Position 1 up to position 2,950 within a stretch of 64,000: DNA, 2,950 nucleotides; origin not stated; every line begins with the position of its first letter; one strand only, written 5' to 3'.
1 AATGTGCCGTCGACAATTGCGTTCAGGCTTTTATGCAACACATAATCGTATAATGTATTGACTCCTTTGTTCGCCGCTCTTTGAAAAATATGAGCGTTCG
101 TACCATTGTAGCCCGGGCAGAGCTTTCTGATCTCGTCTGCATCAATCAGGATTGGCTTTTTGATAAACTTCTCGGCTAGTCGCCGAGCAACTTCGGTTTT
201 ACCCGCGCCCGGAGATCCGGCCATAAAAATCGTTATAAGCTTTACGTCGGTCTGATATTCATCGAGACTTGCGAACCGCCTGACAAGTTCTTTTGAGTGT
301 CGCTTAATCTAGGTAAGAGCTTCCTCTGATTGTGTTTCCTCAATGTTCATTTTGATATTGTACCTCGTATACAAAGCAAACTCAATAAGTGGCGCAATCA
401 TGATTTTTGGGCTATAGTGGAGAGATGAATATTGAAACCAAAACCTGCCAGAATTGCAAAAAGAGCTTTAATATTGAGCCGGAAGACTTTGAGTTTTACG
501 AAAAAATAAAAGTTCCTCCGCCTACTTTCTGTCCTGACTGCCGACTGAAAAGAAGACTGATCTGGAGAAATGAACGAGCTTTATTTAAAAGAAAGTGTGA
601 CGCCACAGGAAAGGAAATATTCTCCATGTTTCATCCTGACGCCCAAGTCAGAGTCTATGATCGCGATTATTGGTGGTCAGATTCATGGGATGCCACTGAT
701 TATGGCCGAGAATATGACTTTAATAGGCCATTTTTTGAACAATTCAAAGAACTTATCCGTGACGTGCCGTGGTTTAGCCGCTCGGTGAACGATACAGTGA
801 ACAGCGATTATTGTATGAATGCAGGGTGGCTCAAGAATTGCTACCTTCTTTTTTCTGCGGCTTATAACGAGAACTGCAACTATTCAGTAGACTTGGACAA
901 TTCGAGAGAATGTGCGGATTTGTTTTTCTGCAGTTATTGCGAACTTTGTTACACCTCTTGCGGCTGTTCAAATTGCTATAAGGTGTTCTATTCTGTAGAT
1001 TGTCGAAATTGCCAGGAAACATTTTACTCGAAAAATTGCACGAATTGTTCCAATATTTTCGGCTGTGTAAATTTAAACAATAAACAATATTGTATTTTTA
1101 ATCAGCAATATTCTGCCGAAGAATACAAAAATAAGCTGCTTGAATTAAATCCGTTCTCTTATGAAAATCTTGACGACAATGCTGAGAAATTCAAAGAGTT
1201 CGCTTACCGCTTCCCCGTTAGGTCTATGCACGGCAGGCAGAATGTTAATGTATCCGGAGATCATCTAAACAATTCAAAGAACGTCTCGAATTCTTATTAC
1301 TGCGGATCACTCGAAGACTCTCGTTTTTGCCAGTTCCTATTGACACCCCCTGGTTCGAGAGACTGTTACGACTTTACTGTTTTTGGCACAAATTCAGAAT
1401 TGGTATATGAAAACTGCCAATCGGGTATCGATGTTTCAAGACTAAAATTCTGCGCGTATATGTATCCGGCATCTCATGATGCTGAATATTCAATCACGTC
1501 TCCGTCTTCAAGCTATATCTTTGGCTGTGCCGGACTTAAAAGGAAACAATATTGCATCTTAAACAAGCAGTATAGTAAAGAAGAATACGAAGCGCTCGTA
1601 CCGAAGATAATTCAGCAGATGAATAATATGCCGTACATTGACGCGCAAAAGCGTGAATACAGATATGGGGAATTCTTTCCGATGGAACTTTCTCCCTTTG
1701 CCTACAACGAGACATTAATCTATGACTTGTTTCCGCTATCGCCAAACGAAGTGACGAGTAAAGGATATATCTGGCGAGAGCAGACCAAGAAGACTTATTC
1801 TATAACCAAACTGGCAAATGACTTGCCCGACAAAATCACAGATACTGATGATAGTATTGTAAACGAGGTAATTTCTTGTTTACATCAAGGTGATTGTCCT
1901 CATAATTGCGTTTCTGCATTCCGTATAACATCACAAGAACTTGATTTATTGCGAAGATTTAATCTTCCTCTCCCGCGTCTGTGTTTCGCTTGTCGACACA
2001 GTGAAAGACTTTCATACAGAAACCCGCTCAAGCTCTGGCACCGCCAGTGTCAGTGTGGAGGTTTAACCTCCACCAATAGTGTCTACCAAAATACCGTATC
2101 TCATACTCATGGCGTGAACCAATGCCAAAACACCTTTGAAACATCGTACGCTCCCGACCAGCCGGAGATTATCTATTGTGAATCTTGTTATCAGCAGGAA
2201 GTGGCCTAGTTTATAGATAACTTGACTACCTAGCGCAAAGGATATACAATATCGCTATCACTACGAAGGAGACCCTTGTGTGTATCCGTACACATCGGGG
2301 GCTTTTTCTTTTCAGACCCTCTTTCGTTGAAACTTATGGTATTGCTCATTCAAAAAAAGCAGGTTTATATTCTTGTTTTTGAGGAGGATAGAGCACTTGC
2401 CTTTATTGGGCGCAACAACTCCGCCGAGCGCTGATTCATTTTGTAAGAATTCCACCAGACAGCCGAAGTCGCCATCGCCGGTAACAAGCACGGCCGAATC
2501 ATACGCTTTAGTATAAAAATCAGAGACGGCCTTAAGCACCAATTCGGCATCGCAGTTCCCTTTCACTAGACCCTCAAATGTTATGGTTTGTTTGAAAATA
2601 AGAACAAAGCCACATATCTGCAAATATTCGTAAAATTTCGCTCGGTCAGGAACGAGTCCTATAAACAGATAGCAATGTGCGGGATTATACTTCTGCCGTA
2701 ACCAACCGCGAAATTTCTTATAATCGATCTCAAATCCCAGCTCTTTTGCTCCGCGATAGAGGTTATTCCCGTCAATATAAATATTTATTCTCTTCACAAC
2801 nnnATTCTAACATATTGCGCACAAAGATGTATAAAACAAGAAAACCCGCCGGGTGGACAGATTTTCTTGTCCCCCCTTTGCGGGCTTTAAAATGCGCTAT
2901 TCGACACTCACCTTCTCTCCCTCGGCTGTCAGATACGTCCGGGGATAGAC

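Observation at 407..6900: Tandem triplet of diverged paralogous Cys-rich proteins with zinc-ribbon-like modules at both ends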

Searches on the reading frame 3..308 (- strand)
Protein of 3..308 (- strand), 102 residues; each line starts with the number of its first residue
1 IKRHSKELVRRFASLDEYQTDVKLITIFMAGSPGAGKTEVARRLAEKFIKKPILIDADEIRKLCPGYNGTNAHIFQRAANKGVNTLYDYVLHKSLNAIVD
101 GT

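Call 37: search_protein_families(library=pfam, proteins=[window:3-308:-], max_evalue=0.01)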
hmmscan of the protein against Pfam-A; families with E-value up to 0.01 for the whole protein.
window:3-308:- (102 aa): 7 families
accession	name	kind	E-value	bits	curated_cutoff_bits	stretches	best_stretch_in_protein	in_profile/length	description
PF06414.18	Zeta_toxin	-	3.4e-17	63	22.3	1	22-102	14-103/199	Zeta toxin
PF13671.12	AAA_33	-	1.6e-06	28.9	27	1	27-102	2-78/143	AAA domain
PF13238.12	AAA_18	-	0.00032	21.6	29.4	1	27-64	1-32/128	AAA domain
PF20720.3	nSTAND3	-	0.0016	18.6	27.2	1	27-62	20-56/155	Novel STAND NTPase 3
PF07728.20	AAA_5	-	0.0051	17.2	22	1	27-52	2-27/139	AAA domain (dynein-related subfamily)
PF13479.12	AAA_24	-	0.0068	16.7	27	1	26-59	4-32/195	AAA domain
PF13207.12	AAA_17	-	0.0089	16.8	27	1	31-64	2-34/136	AAA domain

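Call 38: search_protein_families(library=padloc, proteins=[window:3-308:-], max_evalue=1)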
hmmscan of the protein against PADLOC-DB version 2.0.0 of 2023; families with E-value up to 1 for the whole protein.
window:3-308:- (102 aa): 10 families
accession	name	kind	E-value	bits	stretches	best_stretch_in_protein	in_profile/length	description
PDLC04605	PDC-M37B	-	4e-06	24.2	1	3-55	284-335/518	-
PDLC04606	PDC-M37B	-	4.3e-05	20.9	1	2-51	153-201/390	-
PDLC02195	IetA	-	0.00017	19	1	4-55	115-167/395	-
PDLC00915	TRIP13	-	0.00078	16.9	1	27-49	66-88/302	TRIP13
PDLC02196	IetA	-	0.00088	16.8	1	9-48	108-146/374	-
PDLC04140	mad8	-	0.0042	14.6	1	27-52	30-57/314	mads_8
PDLC04232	IetA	-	0.0059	14.1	1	26-49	118-141/330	-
PDLC05079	PDC-S73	-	0.0089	12.8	1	26-51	193-218/752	-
PDLC03838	DolB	-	0.0095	13.2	1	6-49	149-191/375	-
PDLC00141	GajB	-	0.013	11.8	1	27-57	18-48/572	UrvD helicase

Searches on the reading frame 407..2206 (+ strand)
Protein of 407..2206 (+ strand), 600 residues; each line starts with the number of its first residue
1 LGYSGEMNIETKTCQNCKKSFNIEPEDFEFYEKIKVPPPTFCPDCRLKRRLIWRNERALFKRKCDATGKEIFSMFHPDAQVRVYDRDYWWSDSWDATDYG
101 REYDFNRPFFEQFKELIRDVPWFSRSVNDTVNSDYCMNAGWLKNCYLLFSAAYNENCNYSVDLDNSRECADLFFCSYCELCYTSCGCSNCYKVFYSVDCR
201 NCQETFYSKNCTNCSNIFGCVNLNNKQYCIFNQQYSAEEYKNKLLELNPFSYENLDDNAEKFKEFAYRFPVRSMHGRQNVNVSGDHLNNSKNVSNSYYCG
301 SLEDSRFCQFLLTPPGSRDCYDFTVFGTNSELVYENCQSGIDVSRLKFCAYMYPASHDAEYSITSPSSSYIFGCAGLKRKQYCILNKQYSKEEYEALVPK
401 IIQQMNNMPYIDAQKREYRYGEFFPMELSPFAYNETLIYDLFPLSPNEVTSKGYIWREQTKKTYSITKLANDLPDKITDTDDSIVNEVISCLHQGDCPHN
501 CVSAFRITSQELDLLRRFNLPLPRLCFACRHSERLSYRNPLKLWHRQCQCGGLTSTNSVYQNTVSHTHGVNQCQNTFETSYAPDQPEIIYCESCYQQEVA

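Call 4: search_protein_families(library=pfam, proteins=[window:407-2206:+], max_evalue=1)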
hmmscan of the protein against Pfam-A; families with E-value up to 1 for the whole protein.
window:407-2206:+ (600 aa): 1 family
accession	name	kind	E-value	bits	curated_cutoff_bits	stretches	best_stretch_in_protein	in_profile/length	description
PF25744.1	T4_Y13H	-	0.15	12.4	27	1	219-249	15-45/61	Bacteriophage T4 Y13H protein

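Call 5: search_protein_families(library=ncbifam, proteins=[window:407-2206:+], max_evalue=1)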
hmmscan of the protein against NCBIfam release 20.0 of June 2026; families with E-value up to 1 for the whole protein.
window:407-2206:+ (600 aa): 1 family
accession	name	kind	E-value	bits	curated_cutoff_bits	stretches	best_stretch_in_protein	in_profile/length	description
NF002714.0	PRK02551.1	equivalog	0.022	14.5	190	1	207-245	90-128/157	class Ib ribonucleoside-diphosphate reductase assembly flavoprotein NrdI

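Call 38: search_protein_families(library=padloc, proteins=[window:425-2206:+], max_evalue=1)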
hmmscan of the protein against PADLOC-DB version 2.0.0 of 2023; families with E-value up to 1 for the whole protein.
window:425-2206:+ (594 aa): 0 families

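Call 45: find_encoding_contigs(protein=window:425-2206:+, flank=10000, max_places=2)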
Protein window:425-2206:+ (594 aa): no gene with exactly this product is on record in the collection.

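Call 58: search_protein_families(library=phrogs, proteins=[window:425-2206:+], max_evalue=1)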
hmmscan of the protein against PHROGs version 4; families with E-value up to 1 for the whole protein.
window:425-2206:+ (594 aa): 3 families
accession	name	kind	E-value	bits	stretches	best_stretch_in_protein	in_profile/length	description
phrog_9336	-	unknown function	0.0042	17.8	1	22-61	155-193/198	-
phrog_11961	-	unknown function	0.069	13.8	0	207-237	26-56/150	-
phrog_2430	-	unknown function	0.26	12.1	1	213-243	16-46/65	-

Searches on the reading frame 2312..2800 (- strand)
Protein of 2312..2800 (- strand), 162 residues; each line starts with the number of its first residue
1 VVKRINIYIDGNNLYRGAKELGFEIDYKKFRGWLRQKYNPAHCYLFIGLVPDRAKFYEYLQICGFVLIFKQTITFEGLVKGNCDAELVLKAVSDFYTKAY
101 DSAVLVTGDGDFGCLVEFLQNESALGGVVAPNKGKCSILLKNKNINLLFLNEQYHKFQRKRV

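Call 4: search_protein_families(library=pfam, proteins=[window:2312-2800:-], max_evalue=1)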
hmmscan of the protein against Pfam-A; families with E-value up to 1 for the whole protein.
window:2312-2800:- (162 aa): 1 family
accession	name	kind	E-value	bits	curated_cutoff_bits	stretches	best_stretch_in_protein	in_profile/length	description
PF01936.24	NYN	-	3.7e-16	60.4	24.2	1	4-124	1-118/145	NYN domain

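Call 5: search_protein_families(library=ncbifam, proteins=[window:2312-2800:-], max_evalue=1)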
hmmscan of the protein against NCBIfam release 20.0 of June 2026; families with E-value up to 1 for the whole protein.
window:2312-2800:- (162 aa): 1 family
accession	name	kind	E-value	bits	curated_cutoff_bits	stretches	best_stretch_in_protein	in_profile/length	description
TIGR00288.1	TIGR00288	hypoth_equivalog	0.0075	16.1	178.45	1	78-152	84-157/160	TIGR00288 family NYN domain-containing protein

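Call 38: search_protein_families(library=padloc, proteins=[window:2312-2800:-], max_evalue=1)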
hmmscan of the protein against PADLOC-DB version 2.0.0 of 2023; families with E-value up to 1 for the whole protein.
window:2312-2800:- (162 aa): 2 families
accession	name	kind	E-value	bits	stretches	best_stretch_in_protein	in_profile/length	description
PDLC01154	NYN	-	5.8e-11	40.3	1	6-151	149-296/310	"LabA-like protein, NYN family nuclease"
PDLC04163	HEC-09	-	4e-06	24.6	2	83-123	106-146/203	-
